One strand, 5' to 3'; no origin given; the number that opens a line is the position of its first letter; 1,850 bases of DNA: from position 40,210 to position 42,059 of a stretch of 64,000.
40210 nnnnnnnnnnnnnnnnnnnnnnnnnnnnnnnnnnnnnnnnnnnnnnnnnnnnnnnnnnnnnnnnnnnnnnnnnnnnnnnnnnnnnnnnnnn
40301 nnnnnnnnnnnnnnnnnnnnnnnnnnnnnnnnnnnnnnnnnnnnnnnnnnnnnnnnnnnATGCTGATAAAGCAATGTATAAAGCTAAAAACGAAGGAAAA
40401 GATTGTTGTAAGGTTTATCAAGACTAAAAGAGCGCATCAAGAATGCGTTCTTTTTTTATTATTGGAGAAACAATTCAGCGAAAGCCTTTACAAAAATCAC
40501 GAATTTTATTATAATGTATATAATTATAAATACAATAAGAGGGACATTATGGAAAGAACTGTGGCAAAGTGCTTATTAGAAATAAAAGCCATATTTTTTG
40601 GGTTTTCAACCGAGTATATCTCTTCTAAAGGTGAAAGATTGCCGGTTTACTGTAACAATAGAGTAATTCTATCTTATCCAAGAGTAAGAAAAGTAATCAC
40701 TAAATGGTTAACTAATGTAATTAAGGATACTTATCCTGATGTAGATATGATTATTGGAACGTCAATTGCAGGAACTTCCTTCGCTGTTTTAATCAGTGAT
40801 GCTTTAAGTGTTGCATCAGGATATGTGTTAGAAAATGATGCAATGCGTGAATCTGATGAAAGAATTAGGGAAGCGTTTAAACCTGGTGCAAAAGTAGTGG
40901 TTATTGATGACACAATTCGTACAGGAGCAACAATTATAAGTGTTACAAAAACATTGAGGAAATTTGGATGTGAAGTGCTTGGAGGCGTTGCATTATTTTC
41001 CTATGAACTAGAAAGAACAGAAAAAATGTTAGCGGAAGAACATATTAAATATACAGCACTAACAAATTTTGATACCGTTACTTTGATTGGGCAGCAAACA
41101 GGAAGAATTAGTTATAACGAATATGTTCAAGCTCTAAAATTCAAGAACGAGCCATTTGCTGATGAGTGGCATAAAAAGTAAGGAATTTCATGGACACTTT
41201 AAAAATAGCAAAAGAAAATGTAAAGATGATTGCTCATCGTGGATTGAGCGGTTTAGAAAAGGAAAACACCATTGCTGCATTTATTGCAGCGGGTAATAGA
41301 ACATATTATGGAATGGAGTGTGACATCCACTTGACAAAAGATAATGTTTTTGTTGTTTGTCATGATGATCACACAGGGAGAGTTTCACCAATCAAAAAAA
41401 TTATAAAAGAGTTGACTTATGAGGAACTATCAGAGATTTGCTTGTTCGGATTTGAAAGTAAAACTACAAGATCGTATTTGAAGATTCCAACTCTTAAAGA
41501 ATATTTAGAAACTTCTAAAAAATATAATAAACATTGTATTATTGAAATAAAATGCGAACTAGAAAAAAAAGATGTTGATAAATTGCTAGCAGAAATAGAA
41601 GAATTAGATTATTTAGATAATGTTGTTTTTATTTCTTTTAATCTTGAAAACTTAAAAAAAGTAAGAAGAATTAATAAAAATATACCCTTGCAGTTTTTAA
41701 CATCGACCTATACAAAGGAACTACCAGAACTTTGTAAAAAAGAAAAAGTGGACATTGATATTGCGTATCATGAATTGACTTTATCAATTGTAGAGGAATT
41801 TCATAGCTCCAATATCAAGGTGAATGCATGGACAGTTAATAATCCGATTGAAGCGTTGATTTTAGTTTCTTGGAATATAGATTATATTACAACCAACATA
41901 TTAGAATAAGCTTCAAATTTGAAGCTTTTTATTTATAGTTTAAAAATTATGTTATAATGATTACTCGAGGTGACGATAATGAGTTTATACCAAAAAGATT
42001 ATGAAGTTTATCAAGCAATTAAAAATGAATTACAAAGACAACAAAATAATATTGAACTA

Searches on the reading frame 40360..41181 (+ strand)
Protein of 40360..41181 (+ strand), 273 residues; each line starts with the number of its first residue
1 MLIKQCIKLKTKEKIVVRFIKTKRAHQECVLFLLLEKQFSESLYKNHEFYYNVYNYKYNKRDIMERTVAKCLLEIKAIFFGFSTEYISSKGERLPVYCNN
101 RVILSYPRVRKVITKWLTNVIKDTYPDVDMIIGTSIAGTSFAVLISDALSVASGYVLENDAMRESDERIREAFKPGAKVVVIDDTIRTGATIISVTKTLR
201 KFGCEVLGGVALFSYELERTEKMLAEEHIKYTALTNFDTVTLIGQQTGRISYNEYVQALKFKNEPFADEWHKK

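Call 33: search_protein_families(library=pfam, proteins=[window:40360-41181:+], max_evalue=0.000001)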
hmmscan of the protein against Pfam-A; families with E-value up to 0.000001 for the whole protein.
window:40360-41181:+ (273 aa): 1 family
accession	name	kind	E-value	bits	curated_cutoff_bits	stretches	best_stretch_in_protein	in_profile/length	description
PF00156.33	Pribosyltran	-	3.9e-08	33.2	26.3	1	105-219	7-126/158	Phosphoribosyl transferase domain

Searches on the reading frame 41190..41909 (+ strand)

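Call 33: search_protein_families(library=pfam, proteins=[window:41190-41909:+], max_evalue=0.000001)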
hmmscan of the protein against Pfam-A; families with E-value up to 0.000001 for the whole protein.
window:41190-41909:+ (239 aa): 1 family
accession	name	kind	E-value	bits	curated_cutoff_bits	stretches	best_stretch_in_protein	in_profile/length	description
PF03009.23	GDPD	-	8.3e-37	128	23.6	1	16-236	1-240/244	Glycerophosphoryl diester phosphodiesterase family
